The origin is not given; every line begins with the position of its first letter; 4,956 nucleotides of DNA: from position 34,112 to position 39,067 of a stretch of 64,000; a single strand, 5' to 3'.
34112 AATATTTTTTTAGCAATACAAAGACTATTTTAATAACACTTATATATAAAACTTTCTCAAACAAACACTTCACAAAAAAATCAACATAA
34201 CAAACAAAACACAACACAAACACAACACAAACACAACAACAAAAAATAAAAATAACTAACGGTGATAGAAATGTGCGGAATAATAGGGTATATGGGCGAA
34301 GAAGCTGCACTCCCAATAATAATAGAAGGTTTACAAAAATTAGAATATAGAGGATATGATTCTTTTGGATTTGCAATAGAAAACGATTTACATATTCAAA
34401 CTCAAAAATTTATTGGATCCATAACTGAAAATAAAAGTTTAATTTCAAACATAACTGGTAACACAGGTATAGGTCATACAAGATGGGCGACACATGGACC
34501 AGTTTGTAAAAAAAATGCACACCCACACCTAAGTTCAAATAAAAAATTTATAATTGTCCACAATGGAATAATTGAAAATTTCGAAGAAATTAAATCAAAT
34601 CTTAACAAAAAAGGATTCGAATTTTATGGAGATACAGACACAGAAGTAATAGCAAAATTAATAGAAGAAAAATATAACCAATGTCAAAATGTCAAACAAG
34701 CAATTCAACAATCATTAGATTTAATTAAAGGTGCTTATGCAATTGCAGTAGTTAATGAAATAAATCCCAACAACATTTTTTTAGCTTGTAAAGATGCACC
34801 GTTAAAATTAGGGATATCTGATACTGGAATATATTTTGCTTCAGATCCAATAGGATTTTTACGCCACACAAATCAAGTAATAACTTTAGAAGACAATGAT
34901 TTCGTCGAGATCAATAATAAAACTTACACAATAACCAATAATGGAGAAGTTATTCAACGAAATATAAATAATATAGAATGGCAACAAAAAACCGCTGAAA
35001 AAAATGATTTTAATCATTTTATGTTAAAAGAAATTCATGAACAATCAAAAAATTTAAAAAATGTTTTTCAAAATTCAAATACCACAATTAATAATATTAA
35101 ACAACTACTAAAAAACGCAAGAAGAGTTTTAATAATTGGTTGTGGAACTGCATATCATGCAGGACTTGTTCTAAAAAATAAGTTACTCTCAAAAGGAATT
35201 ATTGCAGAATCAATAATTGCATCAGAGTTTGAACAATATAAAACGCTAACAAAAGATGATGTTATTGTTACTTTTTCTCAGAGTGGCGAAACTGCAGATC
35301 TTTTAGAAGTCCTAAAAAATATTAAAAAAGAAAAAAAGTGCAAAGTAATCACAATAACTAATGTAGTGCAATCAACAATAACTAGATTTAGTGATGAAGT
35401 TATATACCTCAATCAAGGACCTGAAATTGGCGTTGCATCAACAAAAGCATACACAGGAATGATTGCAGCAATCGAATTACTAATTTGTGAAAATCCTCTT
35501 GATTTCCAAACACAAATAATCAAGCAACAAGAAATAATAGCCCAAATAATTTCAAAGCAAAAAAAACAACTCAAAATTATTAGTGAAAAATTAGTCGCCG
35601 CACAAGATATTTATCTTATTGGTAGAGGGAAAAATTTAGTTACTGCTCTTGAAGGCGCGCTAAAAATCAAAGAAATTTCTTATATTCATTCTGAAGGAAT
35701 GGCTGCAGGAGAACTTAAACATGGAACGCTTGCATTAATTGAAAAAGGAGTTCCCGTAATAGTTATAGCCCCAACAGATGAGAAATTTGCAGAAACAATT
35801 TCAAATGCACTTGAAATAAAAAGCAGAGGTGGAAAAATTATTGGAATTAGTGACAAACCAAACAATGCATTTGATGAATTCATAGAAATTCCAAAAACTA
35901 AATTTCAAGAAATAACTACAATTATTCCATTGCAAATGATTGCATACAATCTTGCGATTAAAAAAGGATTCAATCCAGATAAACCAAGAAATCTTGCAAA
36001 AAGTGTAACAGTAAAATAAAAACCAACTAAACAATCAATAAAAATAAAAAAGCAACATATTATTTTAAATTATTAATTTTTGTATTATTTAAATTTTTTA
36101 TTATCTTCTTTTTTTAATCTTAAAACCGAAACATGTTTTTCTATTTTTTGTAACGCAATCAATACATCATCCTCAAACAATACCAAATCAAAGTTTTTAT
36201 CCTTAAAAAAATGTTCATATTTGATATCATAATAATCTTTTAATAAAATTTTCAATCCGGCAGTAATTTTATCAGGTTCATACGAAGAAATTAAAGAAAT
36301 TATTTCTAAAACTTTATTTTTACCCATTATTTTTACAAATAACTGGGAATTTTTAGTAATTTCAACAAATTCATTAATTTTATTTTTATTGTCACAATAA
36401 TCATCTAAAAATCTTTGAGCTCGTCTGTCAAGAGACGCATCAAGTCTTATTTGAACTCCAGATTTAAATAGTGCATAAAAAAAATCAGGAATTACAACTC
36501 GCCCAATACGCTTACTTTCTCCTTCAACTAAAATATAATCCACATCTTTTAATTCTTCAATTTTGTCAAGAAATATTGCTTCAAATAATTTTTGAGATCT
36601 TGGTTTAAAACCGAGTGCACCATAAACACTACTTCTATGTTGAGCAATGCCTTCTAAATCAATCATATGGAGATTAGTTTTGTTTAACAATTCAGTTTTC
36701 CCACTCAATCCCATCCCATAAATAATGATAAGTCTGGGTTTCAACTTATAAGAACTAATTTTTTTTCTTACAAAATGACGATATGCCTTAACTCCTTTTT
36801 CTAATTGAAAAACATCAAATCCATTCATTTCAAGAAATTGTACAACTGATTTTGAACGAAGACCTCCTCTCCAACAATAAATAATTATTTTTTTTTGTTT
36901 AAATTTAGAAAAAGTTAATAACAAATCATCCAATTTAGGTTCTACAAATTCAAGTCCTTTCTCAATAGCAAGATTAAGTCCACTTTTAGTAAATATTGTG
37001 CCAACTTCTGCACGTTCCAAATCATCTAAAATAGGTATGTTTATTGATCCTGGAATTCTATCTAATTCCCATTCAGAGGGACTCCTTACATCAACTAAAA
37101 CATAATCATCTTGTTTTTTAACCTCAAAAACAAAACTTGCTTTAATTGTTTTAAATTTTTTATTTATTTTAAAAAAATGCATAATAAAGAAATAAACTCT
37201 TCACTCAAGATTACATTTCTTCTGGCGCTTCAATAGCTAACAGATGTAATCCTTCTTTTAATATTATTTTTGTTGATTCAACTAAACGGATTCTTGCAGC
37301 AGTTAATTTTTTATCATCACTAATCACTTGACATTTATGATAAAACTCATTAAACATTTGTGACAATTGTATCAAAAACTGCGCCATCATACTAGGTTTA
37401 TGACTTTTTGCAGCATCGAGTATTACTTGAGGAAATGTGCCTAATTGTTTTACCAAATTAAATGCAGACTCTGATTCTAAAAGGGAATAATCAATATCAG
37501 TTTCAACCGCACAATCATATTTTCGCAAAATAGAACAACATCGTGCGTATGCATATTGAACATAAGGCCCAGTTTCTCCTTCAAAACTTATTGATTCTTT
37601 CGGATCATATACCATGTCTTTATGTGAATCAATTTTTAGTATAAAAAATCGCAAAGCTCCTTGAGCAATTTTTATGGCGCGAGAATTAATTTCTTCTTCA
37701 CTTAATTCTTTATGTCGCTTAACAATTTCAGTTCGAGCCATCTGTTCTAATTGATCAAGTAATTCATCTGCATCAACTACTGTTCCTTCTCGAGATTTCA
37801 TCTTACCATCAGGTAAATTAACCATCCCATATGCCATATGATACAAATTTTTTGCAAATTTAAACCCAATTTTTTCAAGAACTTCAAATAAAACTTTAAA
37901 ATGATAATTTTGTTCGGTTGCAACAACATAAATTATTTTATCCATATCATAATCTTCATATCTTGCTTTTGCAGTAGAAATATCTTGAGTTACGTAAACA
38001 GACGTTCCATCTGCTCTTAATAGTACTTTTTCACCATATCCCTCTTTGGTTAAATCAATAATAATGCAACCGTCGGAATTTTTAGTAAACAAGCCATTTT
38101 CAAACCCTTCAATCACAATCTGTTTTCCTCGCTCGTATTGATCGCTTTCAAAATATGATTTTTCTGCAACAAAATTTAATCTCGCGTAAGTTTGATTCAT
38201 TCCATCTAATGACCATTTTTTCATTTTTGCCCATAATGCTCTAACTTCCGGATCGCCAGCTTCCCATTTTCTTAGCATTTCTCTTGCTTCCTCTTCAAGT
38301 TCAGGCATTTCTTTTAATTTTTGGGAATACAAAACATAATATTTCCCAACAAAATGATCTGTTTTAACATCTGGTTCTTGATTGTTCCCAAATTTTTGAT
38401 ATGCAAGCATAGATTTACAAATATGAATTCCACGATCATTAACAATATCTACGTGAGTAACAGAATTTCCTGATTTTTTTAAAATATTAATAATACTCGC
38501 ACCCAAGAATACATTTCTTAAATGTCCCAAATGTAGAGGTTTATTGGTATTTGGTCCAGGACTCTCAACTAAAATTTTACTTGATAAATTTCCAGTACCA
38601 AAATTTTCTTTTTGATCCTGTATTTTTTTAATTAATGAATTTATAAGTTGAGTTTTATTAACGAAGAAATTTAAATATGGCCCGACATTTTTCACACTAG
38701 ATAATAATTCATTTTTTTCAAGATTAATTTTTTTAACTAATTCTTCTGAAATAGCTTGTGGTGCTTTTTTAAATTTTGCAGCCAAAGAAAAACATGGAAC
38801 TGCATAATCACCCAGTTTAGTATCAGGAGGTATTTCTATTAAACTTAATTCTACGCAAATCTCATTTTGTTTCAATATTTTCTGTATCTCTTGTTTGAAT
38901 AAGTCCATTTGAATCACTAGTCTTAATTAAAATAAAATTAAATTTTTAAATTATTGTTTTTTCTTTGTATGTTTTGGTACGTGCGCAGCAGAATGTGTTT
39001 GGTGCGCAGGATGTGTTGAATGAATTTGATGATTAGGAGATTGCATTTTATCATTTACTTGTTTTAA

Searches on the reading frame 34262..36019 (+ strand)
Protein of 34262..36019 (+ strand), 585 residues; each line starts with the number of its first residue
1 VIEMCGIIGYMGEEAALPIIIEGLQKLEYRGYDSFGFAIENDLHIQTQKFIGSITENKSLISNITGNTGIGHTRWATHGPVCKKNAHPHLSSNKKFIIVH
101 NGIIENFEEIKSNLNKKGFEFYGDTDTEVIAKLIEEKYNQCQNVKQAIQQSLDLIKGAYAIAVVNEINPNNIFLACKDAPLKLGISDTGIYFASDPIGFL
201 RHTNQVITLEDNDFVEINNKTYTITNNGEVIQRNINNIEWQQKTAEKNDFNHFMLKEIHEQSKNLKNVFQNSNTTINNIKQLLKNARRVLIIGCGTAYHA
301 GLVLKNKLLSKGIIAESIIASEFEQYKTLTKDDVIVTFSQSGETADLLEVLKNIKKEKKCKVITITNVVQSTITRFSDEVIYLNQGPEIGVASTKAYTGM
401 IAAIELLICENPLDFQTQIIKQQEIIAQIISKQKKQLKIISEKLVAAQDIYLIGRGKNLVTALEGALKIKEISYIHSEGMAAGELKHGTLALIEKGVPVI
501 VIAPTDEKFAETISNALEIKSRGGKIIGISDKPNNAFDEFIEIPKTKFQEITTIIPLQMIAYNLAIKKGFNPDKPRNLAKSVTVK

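Call 18: search_protein_families(library=pfam, proteins=[window:34262-36019:+], max_evalue=0.00001)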
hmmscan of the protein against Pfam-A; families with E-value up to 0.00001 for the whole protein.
window:34262-36019:+ (585 aa): 4 families
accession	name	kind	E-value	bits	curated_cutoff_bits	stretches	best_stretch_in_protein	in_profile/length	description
PF01380.27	SIS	-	2e-52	176.9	25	2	283-408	2-129/131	SIS domain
PF13522.11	GATase_6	-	1.4e-22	80.6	27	1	64-195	8-130/130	Glutamine amidotransferase domain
PF13537.11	GATase_7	-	4.7e-15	56.1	25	1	83-196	10-118/123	Glutamine amidotransferase domain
PF13230.11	GATase_4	-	3.9e-06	26.4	23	1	64-147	69-151/272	Glutamine amidotransferases class-II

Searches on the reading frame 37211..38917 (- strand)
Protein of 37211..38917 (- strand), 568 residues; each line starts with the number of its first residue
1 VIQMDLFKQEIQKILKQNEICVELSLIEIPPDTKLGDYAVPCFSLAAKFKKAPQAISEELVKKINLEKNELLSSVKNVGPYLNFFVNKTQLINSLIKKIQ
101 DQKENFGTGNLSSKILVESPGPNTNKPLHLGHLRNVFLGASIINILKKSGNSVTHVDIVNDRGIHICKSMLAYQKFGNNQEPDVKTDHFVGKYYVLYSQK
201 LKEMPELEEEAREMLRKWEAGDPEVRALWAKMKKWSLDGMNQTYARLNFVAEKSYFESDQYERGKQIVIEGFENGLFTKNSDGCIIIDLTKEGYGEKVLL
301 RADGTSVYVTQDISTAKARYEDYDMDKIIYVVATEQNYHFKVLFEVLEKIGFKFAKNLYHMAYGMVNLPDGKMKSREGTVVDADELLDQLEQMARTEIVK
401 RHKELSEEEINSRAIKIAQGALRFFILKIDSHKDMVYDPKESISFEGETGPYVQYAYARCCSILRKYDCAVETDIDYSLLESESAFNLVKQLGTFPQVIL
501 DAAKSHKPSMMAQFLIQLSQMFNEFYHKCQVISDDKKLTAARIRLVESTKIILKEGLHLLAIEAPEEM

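Call 18: search_protein_families(library=pfam, proteins=[window:37211-38917:-], max_evalue=0.00001)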
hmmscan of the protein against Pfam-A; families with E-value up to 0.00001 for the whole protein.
window:37211-38917:- (568 aa): 3 families
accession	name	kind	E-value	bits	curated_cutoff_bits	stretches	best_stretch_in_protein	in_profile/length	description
PF00750.26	tRNA-synt_1d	-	1e-47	163.3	23.3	1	112-437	19-347/349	tRNA synthetases class I (R), catalytic domain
PF05746.21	DALR_1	-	3.7e-35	121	22.3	1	453-568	1-117/117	DALR anticodon binding domain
PF03485.21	Arg_tRNA_synt_N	-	1.2e-16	61.5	21.5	1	7-86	7-85/85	Arginyl tRNA synthetase N terminal domain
